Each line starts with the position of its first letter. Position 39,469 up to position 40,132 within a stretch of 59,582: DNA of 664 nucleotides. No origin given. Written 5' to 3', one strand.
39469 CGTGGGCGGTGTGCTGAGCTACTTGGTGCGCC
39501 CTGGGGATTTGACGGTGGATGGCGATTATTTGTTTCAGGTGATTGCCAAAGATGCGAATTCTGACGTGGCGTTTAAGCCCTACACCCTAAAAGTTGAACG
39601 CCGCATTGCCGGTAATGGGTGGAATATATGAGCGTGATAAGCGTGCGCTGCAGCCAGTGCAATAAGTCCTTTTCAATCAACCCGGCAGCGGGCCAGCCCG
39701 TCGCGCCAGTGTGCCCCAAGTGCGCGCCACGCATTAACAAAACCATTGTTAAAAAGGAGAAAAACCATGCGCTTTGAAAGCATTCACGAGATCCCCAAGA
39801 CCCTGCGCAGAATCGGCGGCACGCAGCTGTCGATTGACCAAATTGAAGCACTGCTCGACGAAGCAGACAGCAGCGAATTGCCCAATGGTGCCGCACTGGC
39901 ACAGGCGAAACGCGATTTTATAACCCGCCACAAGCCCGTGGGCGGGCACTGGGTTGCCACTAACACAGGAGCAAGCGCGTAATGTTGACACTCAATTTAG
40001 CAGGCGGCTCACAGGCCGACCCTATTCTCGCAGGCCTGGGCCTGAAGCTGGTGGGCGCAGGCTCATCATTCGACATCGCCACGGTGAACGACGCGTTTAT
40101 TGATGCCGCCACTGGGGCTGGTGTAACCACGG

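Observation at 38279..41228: Seven-gene translationally coupled cassette of unknown function, transcribed opposite to the late operon in the middle of the prophage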

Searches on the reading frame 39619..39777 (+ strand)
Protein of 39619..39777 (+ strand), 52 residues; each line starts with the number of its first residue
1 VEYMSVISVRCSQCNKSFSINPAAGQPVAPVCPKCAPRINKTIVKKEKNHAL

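Call 3: search_protein_families(library=pfam, proteins=[window:39619-39777:+], max_evalue=1)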
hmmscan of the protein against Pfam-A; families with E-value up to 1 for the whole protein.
window:39619-39777:+ (52 aa): 18 families
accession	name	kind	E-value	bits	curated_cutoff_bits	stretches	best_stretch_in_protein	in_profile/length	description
PF09723.15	Zn_ribbon_8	-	0.00068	20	34.4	1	10-41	7-39/41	Zinc ribbon domain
PF01155.25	HypA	-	0.0087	16.5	28.9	1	7-38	69-95/112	Hydrogenase/urease nickel incorporation, metallochaperone, hypA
PF22191.2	IBR_1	-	0.013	15.8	27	0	9-18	22-31/47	IBR domain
PF23550.1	zf_Tbcl_Rhp7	-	0.016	15.2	27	1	11-40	7-38/39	DNA repair protein rhp7 treble clef domain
PF18439.7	zf_UBZ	-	0.021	14.9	25.6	1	9-20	3-14/32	Ubiquitin-Binding Zinc Finger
PF24441.1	DUF7560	-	0.023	14.8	27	1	5-23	2-20/44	Family of unknown function (DUF7560)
PF15777.11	Anti-TRAP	-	0.024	15.1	32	1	9-36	11-37/59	Tryptophan RNA-binding attenuator protein inhibitory protein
PF23107.1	Zf-C2H2_ZNF451_C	-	0.026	15.5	30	1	6-24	36-54/59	Two consecutive Zinc fingers C2H2 type, ZNF451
PF14319.11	Zn_Tnp_IS91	-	0.045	14.2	26.3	1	4-52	34-79/90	Transposase zinc-binding domain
PF13717.11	Zn_ribbon_4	-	0.055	13.9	30.3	1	9-35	3-31/36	zinc-ribbon domain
PF18048.7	TRAF6_Z2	-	0.07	13.6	27.4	1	9-18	4-13/27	TNF receptor-associated factor 6 zinc finger 2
PF14369.11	Zn_ribbon_19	-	0.081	13.5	30.8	1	11-36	5-28/35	zinc-ribbon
PF24042.1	DUF7351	-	0.085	13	31.2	0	31-49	68-86/177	Domain of unknown function (DUF7351)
PF13912.12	zf-C2H2_6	-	0.1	13.1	25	1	10-19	3-12/27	C2H2-type zinc finger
PF25206.1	DUF7836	-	0.11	12.8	26.7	1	5-35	4-36/59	Domain of unknown function (DUF7836)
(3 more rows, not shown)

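Call 4: search_protein_families(library=phrogs, proteins=[window:39619-39777:+], max_evalue=1)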
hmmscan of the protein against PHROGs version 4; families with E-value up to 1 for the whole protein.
window:39619-39777:+ (52 aa): 15 families
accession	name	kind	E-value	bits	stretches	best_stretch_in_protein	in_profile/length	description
phrog_15404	-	unknown function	0.0001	23.6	1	7-47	6-45/89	-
phrog_6422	-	moron, auxiliary metabolic gene and host takeover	0.0048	18.3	1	4-42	3-43/120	Lar-like restriction alleviation protein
phrog_4852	-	unknown function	0.0084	16.8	1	2-49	7-49/194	-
phrog_5806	-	unknown function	0.012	16.4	1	8-40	3-37/43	-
phrog_4875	-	unknown function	0.019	16.1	1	4-41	8-42/77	-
phrog_27542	-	unknown function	0.026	15.7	1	8-47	29-71/75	-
phrog_6797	-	unknown function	0.046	14.9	1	8-49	63-104/107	-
phrog_29564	-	unknown function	0.076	14.3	1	32-51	24-43/58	-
phrog_10675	-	unknown function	0.081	14.2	0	5-22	28-45/98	-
phrog_1244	-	unknown function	0.098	13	1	19-48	96-127/157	-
phrog_559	-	DNA, RNA and nucleotide metabolism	0.11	12.3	1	7-40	277-306/607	HNH endonuclease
phrog_22543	-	unknown function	0.14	13.5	1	9-42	66-100/105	-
phrog_27916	-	unknown function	0.22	12.7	1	8-44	6-45/69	-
phrog_9700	-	unknown function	0.34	10.8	1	6-47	4-38/483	-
phrog_16376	-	unknown function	0.8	10.8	0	6-21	33-48/56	-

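Call 91: search_protein_families(library=padloc, proteins=[window:39628-39777:+], max_evalue=0.01)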
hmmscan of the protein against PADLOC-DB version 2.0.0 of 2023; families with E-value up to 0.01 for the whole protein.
window:39628-39777:+ (49 aa): 0 families

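Call 92: search_protein_families(library=ncbifam, proteins=[window:39628-39777:+], max_evalue=0.01)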
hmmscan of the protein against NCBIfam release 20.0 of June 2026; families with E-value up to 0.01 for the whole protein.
window:39628-39777:+ (49 aa): 3 families
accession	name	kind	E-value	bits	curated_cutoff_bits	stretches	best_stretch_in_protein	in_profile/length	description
TIGR02605.1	CxxC_CxxC_SSSS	subfamily_domain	0.002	18.2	31.3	1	6-38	6-39/52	FmdB family zinc ribbon protein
TIGR02098.1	MJ0042_CXXC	domain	0.0035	17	20.9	0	6-15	26-35/38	MJ0042-type zinc finger domain-containing protein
NF003103.0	PRK04023.1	equivalog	0.0066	14.1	1269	1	5-42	1041-1073/1125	DNA polymerase II large subunit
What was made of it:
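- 39628..39777 (+): c4: a 49-aa zinc ribbon (CxxC...CxxC) with a basic C-terminal helix. Weak hits to Zn_ribbon_8 and FmdB-type models (calls 3, 92).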

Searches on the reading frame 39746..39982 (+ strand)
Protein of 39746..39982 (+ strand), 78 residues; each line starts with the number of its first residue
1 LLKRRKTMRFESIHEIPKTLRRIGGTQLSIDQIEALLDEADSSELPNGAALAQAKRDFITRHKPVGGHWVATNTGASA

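Call 3: search_protein_families(library=pfam, proteins=[window:39746-39982:+], max_evalue=1)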
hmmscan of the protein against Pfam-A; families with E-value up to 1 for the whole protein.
window:39746-39982:+ (78 aa): 1 family
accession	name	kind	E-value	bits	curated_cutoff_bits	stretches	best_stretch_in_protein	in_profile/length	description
PF07830.18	PP2C_C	-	0.22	12.4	28.5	1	25-61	42-77/80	Protein serine/threonine phosphatase 2C, C-terminal domain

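Call 4: search_protein_families(library=phrogs, proteins=[window:39746-39982:+], max_evalue=1)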
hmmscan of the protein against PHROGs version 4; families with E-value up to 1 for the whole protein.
window:39746-39982:+ (78 aa): 0 families

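Call 56: search_solved_structures(query=A4, max_evalue=10, show_alignments=3)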
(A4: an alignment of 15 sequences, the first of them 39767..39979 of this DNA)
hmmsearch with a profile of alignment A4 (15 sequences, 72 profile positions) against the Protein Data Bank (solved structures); distinct sequences matched with E-value up to 10: 6.
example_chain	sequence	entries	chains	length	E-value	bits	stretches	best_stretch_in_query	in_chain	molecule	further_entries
7lsy_X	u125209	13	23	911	0.14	15.6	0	16-44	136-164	DNA ligase 4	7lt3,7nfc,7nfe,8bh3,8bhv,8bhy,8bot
9cq3_F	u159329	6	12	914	0.14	15.6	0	16-44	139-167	DNA ligase 4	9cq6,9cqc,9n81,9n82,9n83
4hto_A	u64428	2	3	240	1.2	12.6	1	16-45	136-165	DNA ligase 4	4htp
7d9k_A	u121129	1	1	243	1.2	12.6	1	16-45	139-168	DNA ligase 4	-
7d9y_A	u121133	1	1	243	1.2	12.6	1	16-45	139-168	DNA ligase 4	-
9ojz_I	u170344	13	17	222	1.5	12.3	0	26-43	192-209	Synaptosomal-associated protein 25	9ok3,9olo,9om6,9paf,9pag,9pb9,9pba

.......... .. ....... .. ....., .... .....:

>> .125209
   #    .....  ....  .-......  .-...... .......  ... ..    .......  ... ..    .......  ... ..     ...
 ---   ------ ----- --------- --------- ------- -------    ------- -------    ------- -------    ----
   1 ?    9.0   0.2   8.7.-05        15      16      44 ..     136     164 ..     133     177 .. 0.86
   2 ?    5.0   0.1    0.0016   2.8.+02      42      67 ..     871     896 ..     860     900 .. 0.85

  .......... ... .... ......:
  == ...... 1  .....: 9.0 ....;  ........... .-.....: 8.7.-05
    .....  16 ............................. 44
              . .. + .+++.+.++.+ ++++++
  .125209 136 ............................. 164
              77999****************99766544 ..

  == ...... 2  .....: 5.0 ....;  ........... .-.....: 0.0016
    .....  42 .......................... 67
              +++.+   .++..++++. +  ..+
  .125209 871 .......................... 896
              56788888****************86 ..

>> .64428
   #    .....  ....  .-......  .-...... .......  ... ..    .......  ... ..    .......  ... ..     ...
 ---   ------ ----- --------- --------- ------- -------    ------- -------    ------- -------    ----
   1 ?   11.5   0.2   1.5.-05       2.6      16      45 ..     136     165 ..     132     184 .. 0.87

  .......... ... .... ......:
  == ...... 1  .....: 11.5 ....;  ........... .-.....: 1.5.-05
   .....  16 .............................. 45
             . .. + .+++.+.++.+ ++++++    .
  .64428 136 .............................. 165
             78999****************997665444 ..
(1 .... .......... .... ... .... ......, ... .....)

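Call 57: search_protein_families(library=pfam, alignment_id=A4, max_evalue=1)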
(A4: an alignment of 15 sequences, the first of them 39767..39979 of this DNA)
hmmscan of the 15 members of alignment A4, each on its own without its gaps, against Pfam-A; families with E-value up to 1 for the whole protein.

A. member 1, window:39767-39979:+ (71 aa): 1 family
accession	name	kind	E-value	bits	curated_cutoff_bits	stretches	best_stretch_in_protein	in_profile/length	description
PF07830.18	PP2C_C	-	0.2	12.5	28.5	1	18-54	42-77/80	Protein serine/threonine phosphatase 2C, C-terminal domain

B. families by the number of members that match (of 15 scanned): 2 families
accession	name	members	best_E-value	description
PF07830.18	PP2C_C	1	0.2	Protein serine/threonine phosphatase 2C, C-terminal domain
PF20681.2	DUF6818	1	0.25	Domain of unknown function (DUF6818)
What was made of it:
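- Tried and rejected: Pfam and PDB profile searches do not support it (calls 56, 57), so I dropped it.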

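Call 91: search_protein_families(library=padloc, proteins=[window:39767-39982:+], max_evalue=0.01)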
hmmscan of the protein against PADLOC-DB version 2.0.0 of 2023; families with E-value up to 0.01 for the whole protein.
window:39767-39982:+ (71 aa): 0 families

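Call 92: search_protein_families(library=ncbifam, proteins=[window:39767-39982:+], max_evalue=0.01)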
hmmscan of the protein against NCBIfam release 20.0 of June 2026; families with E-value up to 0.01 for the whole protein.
window:39767-39982:+ (71 aa): 0 families
